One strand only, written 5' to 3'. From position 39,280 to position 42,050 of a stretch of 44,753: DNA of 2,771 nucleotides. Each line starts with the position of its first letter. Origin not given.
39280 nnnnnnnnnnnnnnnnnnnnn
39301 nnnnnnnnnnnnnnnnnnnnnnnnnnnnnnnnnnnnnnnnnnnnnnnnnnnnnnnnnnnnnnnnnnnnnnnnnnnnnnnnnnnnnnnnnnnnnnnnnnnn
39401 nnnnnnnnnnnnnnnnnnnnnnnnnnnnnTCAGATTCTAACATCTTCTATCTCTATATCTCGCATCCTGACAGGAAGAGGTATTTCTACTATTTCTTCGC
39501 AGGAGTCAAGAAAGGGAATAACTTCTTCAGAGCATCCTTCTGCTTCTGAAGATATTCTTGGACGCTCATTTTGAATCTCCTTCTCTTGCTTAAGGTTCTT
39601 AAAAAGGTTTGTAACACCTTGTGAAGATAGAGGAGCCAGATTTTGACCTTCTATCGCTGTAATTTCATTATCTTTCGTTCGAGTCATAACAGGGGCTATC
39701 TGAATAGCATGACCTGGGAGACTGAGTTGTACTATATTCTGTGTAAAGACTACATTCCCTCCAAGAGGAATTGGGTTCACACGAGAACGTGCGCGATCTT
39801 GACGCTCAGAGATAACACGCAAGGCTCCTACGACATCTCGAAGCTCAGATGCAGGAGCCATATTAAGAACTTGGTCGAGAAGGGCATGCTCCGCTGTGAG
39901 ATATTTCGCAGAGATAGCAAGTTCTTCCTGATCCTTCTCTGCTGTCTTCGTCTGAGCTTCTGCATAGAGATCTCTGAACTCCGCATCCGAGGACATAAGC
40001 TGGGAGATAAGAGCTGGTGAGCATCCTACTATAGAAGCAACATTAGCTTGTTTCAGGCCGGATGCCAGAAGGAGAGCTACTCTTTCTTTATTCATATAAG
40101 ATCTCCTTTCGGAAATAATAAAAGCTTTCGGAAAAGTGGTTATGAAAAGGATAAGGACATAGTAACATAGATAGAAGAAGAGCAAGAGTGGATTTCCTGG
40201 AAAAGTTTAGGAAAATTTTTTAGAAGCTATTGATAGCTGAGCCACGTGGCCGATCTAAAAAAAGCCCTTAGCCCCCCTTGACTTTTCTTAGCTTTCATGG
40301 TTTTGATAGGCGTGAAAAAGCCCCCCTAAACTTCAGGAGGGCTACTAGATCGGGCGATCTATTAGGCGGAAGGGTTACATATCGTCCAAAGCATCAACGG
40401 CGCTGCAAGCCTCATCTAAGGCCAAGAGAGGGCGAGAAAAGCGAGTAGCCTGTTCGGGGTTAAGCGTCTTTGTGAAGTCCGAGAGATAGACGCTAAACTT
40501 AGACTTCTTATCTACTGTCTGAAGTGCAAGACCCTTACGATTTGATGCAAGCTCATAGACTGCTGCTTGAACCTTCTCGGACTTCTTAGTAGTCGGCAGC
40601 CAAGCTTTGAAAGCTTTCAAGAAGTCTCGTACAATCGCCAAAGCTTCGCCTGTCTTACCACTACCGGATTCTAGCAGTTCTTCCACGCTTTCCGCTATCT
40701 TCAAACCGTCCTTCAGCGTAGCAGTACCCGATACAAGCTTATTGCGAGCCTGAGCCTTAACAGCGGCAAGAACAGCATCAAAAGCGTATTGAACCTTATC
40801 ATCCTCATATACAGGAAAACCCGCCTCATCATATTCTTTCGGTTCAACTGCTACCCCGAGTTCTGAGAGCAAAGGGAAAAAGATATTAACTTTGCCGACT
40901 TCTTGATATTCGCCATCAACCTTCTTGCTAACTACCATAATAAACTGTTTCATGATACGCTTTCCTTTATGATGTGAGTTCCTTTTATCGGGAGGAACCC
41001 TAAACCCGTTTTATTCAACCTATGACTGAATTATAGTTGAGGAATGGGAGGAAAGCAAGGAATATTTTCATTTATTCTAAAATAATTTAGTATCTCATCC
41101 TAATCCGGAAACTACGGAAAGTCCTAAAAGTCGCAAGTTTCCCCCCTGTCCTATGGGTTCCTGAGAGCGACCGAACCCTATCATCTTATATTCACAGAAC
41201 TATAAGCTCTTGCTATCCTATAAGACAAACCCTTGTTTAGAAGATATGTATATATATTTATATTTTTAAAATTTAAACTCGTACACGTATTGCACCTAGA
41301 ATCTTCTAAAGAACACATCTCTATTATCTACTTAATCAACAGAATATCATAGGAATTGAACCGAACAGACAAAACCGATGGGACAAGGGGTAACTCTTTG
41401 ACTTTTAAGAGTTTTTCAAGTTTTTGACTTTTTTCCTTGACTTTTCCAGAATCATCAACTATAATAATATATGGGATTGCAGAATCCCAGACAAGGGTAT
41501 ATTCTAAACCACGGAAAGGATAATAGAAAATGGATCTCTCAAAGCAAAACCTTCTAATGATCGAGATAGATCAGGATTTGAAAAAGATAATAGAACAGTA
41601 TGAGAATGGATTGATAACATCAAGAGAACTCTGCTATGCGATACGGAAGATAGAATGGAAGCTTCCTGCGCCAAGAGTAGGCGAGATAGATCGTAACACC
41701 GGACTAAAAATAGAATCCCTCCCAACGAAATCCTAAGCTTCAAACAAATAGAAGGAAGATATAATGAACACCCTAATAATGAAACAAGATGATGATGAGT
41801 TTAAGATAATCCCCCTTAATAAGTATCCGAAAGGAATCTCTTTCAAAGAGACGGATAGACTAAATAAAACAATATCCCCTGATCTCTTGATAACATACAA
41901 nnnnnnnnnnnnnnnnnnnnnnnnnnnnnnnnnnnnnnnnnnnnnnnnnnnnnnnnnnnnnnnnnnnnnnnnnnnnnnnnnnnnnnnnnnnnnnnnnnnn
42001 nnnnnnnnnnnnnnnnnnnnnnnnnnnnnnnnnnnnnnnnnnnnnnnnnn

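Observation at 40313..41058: Autonomous promoter-ORF-terminator cassette (192 aa, unknown function) wedged between the early and late control regions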

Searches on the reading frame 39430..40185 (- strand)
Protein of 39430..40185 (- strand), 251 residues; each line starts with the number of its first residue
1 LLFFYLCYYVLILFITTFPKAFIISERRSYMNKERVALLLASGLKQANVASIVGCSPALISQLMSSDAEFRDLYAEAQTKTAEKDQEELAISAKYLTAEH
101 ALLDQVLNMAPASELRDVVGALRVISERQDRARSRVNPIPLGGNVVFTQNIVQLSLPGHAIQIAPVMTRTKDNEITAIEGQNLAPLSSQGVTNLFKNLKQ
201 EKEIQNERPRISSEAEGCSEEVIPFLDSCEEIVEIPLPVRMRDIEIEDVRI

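Call 18: search_protein_families(library=phrogs, proteins=[window:39430-40185:-], max_evalue=0.001)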
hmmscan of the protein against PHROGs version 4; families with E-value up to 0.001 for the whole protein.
window:39430-40185:- (251 aa): 2 families
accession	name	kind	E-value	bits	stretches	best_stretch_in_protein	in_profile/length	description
phrog_16503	-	head and packaging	2.9e-20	73.9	1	32-192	3-172/194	terminase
phrog_5736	-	transcription regulation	0.00031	21.9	1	40-105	16-74/133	transcriptional regulator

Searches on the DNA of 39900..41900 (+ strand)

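Call 7: search_dna_similar(query=window:40200-41200:+, collection=phages, mode=distant)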
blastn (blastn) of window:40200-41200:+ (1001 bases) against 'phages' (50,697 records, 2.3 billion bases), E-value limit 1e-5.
No match.

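Call 88: search_rna_families(source=window, start=39900, end=41900, threshold=evalue, max_evalue=1)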
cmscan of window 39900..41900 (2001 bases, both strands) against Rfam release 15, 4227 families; matches with E-value up to 1: 1.
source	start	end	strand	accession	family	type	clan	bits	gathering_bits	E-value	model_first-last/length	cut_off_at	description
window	41508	41565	+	RF01089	PK-repBA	Cis-reg;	-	18.8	45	0.4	1-124/124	no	Pseudoknot of the regulatory region of the repBA gene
